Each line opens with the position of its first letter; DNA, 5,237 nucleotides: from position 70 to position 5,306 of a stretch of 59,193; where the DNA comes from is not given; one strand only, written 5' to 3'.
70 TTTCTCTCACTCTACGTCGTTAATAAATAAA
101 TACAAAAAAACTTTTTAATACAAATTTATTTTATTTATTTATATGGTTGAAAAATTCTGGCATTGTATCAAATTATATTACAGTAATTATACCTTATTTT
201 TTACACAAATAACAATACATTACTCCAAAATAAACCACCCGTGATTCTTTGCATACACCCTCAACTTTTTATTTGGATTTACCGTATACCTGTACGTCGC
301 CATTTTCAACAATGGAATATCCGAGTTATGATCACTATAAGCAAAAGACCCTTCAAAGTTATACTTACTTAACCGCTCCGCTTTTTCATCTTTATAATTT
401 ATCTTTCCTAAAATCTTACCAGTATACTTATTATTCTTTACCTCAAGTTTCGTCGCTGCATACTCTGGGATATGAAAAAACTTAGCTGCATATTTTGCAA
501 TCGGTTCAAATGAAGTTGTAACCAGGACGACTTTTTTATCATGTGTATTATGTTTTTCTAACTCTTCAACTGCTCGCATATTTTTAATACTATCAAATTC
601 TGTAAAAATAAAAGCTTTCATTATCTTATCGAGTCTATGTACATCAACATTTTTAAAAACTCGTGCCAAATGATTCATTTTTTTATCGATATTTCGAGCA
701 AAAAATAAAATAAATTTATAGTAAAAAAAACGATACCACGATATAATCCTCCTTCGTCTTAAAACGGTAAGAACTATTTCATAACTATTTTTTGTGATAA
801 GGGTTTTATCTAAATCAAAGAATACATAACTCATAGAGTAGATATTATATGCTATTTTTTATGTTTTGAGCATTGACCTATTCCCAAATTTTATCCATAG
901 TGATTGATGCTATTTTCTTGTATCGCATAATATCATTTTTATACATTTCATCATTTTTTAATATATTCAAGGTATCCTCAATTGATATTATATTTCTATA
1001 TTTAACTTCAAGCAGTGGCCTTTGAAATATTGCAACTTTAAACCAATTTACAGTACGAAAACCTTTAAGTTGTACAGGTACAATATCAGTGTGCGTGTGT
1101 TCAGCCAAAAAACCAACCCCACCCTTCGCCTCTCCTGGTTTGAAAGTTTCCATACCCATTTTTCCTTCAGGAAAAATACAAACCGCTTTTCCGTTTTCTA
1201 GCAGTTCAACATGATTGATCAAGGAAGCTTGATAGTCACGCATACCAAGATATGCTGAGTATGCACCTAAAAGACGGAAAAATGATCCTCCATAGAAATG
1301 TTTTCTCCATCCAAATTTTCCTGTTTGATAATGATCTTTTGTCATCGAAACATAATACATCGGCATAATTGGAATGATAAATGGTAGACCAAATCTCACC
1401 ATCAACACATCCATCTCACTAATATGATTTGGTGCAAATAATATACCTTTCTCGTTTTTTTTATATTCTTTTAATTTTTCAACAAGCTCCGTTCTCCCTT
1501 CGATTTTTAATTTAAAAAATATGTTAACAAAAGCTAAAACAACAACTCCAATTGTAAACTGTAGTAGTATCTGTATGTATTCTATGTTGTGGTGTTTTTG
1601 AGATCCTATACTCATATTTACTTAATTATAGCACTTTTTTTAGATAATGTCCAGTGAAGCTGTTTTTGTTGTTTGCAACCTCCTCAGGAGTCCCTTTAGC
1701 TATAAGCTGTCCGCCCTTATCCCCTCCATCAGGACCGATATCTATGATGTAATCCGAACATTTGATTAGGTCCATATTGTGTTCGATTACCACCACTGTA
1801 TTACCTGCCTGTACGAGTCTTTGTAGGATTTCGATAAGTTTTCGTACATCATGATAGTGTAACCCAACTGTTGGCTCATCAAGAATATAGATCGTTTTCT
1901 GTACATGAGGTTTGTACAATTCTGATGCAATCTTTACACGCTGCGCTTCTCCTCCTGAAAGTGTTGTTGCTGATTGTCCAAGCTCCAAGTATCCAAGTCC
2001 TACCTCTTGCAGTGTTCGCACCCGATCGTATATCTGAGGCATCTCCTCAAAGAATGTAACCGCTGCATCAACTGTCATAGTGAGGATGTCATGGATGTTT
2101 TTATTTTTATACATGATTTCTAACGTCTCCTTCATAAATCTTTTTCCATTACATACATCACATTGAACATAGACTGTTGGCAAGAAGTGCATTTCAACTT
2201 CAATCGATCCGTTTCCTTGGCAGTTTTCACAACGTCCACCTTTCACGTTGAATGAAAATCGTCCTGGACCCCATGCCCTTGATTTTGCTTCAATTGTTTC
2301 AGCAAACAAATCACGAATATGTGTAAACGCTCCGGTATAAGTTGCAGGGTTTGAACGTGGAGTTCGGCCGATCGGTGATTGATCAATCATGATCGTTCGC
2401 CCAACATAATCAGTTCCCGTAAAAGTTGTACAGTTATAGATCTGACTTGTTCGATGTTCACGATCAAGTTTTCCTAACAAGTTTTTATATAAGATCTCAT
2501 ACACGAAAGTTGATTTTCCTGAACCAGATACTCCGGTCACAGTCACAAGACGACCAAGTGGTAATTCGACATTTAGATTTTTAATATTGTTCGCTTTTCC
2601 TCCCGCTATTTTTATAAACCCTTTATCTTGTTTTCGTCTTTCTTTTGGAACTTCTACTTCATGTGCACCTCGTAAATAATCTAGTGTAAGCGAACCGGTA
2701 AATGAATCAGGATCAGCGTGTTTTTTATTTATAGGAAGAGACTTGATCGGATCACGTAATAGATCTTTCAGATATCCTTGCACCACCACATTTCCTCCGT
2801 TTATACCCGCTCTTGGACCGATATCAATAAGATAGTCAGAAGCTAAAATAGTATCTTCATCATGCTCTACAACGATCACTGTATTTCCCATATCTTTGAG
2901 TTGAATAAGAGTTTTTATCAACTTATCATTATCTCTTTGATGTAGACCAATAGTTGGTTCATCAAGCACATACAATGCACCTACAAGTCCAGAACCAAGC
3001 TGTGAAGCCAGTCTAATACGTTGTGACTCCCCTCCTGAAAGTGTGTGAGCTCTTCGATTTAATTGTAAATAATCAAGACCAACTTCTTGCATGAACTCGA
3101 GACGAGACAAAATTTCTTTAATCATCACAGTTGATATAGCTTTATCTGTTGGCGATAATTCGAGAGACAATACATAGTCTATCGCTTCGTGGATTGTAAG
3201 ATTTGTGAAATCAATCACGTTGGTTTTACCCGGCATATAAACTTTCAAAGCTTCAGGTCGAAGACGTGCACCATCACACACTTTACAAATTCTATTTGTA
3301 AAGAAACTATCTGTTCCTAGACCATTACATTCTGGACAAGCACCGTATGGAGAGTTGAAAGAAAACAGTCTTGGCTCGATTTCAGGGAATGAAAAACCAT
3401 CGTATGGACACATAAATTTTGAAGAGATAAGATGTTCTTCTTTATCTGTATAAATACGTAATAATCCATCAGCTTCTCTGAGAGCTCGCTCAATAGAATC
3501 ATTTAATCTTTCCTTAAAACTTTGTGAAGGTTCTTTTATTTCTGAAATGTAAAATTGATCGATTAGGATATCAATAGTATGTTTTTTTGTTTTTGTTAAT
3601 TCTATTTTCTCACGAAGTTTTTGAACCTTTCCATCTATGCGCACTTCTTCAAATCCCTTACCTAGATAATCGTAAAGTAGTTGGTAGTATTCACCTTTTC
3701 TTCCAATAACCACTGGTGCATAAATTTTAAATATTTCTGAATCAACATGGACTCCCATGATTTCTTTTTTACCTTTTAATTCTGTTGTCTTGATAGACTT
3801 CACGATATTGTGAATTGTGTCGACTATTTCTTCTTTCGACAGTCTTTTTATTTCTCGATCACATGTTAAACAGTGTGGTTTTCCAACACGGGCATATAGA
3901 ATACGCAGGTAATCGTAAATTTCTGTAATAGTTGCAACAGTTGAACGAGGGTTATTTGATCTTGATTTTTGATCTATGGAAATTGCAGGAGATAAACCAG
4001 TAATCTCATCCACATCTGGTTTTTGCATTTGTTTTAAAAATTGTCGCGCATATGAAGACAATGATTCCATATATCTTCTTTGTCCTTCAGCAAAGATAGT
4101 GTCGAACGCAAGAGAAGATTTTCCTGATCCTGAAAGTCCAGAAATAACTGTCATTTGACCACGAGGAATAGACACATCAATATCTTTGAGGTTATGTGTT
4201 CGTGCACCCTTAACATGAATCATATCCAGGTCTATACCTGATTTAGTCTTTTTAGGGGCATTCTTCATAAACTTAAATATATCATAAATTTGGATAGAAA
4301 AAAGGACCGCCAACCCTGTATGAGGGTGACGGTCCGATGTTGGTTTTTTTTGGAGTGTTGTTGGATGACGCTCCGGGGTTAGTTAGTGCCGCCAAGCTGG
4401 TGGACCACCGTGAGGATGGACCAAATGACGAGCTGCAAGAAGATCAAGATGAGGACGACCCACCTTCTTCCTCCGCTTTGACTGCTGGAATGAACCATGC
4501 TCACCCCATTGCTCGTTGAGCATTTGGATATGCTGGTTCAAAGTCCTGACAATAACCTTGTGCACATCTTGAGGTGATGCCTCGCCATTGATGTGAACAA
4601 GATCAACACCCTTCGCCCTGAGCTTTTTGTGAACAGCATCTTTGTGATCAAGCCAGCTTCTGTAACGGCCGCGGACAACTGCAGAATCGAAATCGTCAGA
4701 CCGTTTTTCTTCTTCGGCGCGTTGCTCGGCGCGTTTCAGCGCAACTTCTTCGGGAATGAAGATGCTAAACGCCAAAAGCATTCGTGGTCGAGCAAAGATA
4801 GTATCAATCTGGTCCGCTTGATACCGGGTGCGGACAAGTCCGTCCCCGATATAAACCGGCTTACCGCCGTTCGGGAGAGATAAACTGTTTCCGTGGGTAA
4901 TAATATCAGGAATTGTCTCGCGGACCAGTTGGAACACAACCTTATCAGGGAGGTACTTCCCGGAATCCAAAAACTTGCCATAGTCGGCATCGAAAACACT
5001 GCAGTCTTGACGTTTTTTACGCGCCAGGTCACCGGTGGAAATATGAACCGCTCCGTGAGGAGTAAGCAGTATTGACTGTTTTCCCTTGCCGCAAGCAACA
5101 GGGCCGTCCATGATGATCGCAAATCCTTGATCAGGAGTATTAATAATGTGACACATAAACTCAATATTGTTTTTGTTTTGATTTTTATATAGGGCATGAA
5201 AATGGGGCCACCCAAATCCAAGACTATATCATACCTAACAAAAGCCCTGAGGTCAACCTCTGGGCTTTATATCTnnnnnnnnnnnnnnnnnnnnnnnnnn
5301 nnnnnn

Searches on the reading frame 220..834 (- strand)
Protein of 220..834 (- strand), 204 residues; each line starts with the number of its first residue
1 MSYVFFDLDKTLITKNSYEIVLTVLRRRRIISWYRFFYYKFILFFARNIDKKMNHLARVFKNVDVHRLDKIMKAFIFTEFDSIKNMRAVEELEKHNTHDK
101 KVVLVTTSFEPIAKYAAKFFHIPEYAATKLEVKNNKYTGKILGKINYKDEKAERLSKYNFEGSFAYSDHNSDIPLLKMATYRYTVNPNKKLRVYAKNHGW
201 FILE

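Call 9: search_protein_families(library=pfam, proteins=[window:220-834:-])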
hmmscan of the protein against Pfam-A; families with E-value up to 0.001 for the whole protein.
window:220-834:- (204 aa): 1 family
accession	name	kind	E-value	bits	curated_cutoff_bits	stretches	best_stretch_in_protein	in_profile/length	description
PF12710.13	HAD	-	8.4e-25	88.7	27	1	4-177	1-189/189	haloacid dehalogenase-like hydrolase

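Call 11: find_encoding_contigs(protein=window:220-834:-, flank=10000, max_places=10)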
Protein window:220-834:- (204 aa): 1 contig read that carries it; 1 place shown.
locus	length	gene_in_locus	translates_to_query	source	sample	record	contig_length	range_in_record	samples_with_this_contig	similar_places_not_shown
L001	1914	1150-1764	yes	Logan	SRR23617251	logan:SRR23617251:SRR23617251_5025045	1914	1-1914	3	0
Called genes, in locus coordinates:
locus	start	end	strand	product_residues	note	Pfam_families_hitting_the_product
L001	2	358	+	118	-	?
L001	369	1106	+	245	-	PF01553:Acyltransferase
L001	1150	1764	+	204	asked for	PF12710:HAD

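Call 78: find_homologous_proteins(query=window:220-834:-, max_evalue=1e-30)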
Query window:220-834:- (204 aa): 62 proteins with E <= 1e-30 among 165 candidates.
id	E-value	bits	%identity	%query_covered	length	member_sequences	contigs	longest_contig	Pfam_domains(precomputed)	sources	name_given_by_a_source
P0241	4.8e-118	410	93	100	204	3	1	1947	PF12710.14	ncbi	-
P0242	4.5e-116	404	90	100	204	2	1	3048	PF12710.14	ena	-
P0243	2.5e-115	401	89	100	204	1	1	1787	PF12710.14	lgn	-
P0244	1.2e-114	399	90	100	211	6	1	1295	PF12710.14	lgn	-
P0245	7.9e-114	396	89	100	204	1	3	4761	PF12710.14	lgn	-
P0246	1.6e-113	395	87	100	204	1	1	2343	PF12710.14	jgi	jgi:HAD superfamily hydrolase (TIGR01490 family)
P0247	4.7e-113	394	87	100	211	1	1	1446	PF12710.14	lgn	-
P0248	1.1e-111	389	88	100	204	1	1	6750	PF12710.14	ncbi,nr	ncbi:HAD-IB family hydrolase [Candidatus Parcubacteria bacterium]|nr:HAD-IB family hydrolase [Candid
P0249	1.3e-111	389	88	100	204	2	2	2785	PF12710.14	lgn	-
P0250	3.0e-110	385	85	100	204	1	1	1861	PF12710.14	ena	-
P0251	4.6e-109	381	88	100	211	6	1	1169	PF12710.14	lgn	-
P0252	9.7e-109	380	84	100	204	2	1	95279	PF12710.14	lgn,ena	-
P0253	4.9e-108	377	84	100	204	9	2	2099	PF12710.14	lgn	-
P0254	3.4e-107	375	84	100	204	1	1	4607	PF12710.14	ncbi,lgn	-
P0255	9.4e-107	373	86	100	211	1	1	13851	PF12710.14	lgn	-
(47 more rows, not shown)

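Call 79: find_encoding_contigs(protein=P0252, flank=6000, max_places=3)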
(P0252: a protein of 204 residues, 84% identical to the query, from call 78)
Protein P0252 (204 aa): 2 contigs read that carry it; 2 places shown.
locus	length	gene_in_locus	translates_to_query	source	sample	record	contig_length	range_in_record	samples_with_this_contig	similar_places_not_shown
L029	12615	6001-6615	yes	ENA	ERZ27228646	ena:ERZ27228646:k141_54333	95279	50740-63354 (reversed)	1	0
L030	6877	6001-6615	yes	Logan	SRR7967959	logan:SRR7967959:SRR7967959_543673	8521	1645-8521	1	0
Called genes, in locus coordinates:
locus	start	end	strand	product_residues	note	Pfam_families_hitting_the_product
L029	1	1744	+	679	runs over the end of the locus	PF00270:DEAD (faint), PF04851:ResIII, PF17757:UvrB_inter, PF27431:UvrB_3rd, PF00271:Helicase_C, PF12344:UvrB, PF02151:UVR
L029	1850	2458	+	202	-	PF00406:ADK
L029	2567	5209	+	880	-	PF00005:ABC_tran (faint), PF02463:SMC_N (faint), PF03193:RsgA_GTPase (faint), PF06745:ATPase (faint), PF13191:AAA_16 (faint), PF13555:AAA_29 (faint), PF13304:AAA_21 (faint), PF17760:UvrA_inter, +1 more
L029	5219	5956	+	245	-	PF01553:Acyltransferase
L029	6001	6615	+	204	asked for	PF12710:HAD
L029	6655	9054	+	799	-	PF01471:PG_binding_1 (weak)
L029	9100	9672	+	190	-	PF08207:EFP_N, PF09285:Elong-fact-P_C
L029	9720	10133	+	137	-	PF05014:Nuc_deoxyrib_tr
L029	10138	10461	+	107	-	-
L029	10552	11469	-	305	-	PF00890:FAD_binding_2 (faint), PF01134:GIDA (faint), PF03486:HI0933_like (faint), PF07992:Pyr_redox_2, PF12831:FAD_oxidored (faint), PF13738:Pyr_redox_3, PF00070:Pyr_redox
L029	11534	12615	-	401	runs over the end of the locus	PF00091:Tubulin, PF12327:FtsZ_C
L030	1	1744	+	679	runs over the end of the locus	PF00270:DEAD (faint), PF04851:ResIII, PF17757:UvrB_inter, PF27431:UvrB_3rd, PF00271:Helicase_C, PF12344:UvrB, PF02151:UVR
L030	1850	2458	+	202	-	PF00406:ADK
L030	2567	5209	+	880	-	PF00005:ABC_tran (faint), PF02463:SMC_N (faint), PF03193:RsgA_GTPase (faint), PF06745:ATPase (faint), PF13191:AAA_16 (faint), PF13555:AAA_29 (faint), PF13304:AAA_21 (faint), PF17760:UvrA_inter, +1 more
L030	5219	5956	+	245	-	PF01553:Acyltransferase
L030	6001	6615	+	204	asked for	PF12710:HAD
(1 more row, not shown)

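Call 80: find_encoding_contigs(protein=P0255, flank=6000, max_places=3)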
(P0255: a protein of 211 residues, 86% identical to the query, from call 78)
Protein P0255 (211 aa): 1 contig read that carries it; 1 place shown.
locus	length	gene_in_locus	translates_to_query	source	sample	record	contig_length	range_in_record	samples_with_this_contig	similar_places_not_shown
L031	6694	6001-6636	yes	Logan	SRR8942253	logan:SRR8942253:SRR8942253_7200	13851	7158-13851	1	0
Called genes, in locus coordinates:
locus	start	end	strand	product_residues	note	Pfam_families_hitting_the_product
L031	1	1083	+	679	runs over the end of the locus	PF00270:DEAD (faint), PF04851:ResIII, PF17757:UvrB_inter, PF27431:UvrB_3rd, PF00271:Helicase_C, PF12344:UvrB, PF02151:UVR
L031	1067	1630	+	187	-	-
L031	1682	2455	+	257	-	PF00406:ADK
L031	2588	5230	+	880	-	PF00005:ABC_tran (faint), PF02463:SMC_N (faint), PF03193:RsgA_GTPase (faint), PF06745:ATPase (faint), PF13175:AAA_15 (faint), PF13191:AAA_16 (faint), PF13476:AAA_23 (faint), PF17760:UvrA_inter, +4 more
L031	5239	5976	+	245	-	PF01553:Acyltransferase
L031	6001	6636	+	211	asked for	PF12710:HAD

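Call 81: find_encoding_contigs(protein=P0248, flank=6000, max_places=3)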
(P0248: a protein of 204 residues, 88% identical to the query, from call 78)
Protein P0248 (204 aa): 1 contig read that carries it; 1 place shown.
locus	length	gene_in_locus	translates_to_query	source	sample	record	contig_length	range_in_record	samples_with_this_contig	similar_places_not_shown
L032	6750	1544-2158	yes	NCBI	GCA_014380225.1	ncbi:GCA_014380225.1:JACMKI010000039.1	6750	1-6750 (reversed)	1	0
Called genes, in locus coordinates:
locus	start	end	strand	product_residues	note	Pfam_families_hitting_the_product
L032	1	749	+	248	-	PF00005:ABC_tran (weak)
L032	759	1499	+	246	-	PF01553:Acyltransferase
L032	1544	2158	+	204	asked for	PF12710:HAD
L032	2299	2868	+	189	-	PF08207:EFP_N, PF01132:EFP (weak), PF09285:Elong-fact-P_C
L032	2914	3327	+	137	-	PF05014:Nuc_deoxyrib_tr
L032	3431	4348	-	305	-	PF00890:FAD_binding_2 (weak), PF01134:GIDA (faint), PF03486:HI0933_like (faint), PF07992:Pyr_redox_2, PF12831:FAD_oxidored (faint), PF13738:Pyr_redox_3, PF00070:Pyr_redox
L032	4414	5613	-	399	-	PF00091:Tubulin, PF12327:FtsZ_C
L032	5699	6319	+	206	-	-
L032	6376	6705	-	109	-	-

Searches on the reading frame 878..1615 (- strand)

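Call 9: search_protein_families(library=pfam, proteins=[window:878-1615:-])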
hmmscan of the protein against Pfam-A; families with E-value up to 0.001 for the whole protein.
window:878-1615:- (245 aa): 1 family
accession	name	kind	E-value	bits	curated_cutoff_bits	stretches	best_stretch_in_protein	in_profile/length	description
PF01553.26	Acyltransferase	-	4.7e-13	49.5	23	1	49-183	7-131/132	Acyltransferase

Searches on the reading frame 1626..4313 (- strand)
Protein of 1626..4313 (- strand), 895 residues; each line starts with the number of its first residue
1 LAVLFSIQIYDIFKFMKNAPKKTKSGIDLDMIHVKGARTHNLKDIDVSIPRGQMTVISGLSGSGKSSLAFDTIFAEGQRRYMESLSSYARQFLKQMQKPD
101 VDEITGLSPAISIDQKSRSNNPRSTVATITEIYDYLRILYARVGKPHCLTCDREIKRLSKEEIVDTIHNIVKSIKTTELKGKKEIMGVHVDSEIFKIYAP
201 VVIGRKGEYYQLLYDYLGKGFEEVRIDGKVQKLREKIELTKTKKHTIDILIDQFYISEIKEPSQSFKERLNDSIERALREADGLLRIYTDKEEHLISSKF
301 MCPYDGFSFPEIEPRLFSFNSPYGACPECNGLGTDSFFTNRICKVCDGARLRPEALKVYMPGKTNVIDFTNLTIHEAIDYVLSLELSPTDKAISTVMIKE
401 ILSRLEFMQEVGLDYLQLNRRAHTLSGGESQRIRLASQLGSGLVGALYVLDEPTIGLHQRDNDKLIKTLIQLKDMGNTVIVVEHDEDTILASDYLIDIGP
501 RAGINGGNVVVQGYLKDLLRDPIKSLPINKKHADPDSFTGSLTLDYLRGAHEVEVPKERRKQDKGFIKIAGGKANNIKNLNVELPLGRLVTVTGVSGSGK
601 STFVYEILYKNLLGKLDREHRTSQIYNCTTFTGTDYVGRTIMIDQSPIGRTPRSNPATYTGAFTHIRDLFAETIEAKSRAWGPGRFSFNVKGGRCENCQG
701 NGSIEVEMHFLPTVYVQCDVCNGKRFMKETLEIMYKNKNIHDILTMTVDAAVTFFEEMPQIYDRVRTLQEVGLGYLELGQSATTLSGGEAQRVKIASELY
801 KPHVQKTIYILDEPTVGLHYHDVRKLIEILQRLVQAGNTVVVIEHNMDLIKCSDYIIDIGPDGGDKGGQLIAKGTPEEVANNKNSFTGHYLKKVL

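Call 9: search_protein_families(library=pfam, proteins=[window:1626-4313:-])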
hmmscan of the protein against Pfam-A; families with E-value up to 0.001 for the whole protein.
window:1626-4313:- (895 aa): 15 families
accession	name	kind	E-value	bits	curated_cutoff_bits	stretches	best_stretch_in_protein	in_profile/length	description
PF00005.33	ABC_tran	-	5e-23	82.7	25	1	749-815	79-136/137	ABC transporter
PF17760.6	UvrA_inter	-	1.1e-22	80.4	23.3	1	193-289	17-107/109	UvrA interaction domain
PF02463.25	SMC_N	-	1.1e-10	41.8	40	0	32-81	5-53/220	RecF/RecN/SMC N terminal domain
PF13304.12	AAA_21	-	3.2e-07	31.1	27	0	792-842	244-295/304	AAA domain, putative AbiEii toxin, Type IV TA system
PF13555.12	AAA_29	-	7.3e-07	29.3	27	0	47-68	17-38/61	P-loop containing region of AAA domain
PF13191.12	AAA_16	-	9.3e-07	29.9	32.6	0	46-92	18-63/167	AAA ATPase domain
PF03193.22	RsgA_GTPase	-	2.5e-06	27.8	30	0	21-69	76-123/174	RsgA GTPase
PF20720.3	nSTAND3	-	3.3e-06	27.3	27.2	0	588-612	18-42/155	Novel STAND NTPase 3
PF13476.12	AAA_23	-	8.6e-06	27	27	0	32-68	2-35/201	AAA domain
PF00684.25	DnaJ_CXXCXGXG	-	1.4e-05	25.7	32.7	0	693-725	16-51/65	DnaJ central domain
PF06745.19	ATPase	-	1.7e-05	24.8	26.6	0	584-611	16-43/231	KaiC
PF20703.3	nSTAND1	-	3.1e-05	24.2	27.1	0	48-78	29-59/379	Novel STAND NTPase 1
PF13481.12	AAA_25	-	0.0001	22.5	27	0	584-615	30-61/195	AAA domain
PF13175.12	AAA_15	-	0.00014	22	32.1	0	42-279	14-227/374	AAA ATPase domain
PF13671.12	AAA_33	-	0.0004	21.1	27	0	589-608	1-20/143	AAA domain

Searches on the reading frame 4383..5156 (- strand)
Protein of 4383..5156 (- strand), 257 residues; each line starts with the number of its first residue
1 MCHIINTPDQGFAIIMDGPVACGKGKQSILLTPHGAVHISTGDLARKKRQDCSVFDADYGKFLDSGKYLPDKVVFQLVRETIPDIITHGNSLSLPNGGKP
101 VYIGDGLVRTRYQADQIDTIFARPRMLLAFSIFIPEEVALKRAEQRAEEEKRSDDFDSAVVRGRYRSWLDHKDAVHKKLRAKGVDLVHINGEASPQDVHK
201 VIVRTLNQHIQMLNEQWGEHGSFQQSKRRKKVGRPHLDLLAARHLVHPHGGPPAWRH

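Call 51: search_protein_families(library=pfam, proteins=[window:4383-5156:-], max_evalue=0.00001)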
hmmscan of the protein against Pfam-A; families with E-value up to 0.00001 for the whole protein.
window:4383-5156:- (257 aa): 1 family
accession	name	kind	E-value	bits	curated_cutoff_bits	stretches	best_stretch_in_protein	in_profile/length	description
PF00406.28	ADK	-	1.4e-13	51.7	26.8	1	18-181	3-134/151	Adenylate kinase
